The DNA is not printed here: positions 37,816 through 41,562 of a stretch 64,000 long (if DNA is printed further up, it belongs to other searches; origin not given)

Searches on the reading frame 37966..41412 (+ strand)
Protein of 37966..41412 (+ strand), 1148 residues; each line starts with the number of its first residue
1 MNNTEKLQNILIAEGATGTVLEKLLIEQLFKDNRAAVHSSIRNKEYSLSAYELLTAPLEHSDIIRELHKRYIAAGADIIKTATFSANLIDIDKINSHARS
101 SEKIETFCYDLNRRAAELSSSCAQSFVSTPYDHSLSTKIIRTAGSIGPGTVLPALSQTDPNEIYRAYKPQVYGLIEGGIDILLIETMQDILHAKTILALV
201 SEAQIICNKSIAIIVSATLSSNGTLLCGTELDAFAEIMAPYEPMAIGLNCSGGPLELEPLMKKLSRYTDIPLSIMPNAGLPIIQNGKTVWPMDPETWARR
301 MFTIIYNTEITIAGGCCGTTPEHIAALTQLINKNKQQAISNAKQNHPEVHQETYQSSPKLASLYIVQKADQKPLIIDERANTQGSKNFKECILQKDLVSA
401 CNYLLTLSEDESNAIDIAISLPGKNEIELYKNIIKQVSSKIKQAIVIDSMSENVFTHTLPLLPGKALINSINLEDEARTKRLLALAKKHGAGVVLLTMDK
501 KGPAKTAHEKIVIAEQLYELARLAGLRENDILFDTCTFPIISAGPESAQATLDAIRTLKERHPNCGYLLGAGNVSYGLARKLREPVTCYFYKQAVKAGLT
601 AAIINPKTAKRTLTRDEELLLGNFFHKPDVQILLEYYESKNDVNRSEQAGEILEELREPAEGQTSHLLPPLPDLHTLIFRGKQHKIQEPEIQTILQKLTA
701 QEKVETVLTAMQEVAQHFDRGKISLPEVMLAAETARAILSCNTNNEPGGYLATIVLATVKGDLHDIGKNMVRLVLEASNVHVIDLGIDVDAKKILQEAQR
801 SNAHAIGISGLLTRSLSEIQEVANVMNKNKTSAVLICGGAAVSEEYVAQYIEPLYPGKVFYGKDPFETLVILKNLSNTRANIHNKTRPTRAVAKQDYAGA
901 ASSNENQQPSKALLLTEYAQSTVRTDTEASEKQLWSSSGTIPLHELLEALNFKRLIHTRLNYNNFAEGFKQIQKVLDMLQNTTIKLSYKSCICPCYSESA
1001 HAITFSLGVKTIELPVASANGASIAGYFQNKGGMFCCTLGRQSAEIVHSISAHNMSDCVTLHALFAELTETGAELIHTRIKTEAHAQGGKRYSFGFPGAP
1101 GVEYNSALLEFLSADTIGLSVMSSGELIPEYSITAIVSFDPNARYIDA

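Call 41: search_protein_families(library=pfam, proteins=[window:37966-41412:+], max_evalue=0.00001)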
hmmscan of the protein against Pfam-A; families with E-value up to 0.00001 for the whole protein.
window:37966-41412:+ (1148 aa): 5 families
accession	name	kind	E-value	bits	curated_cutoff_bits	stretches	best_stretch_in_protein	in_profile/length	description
PF02574.22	S-methyl_trans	-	1.8e-63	215.5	22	1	11-329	1-281/283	Homocysteine S-methyltransferase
PF02310.24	B12-binding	-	1.4e-20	73.8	32.1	1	753-850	2-101/121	B12 binding domain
PF00809.28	Pterin_bind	-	1.5e-19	71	25.5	1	379-605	3-244/244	Pterin binding enzyme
PF02965.22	Met_synt_B12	-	1e-06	28.9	25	0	1031-1146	122-255/273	Vitamin B12 dependent methionine synthase, activation domain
PF02607.22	B12-binding_2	-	3.9e-06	27.4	23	0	704-740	34-71/74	B12 binding domain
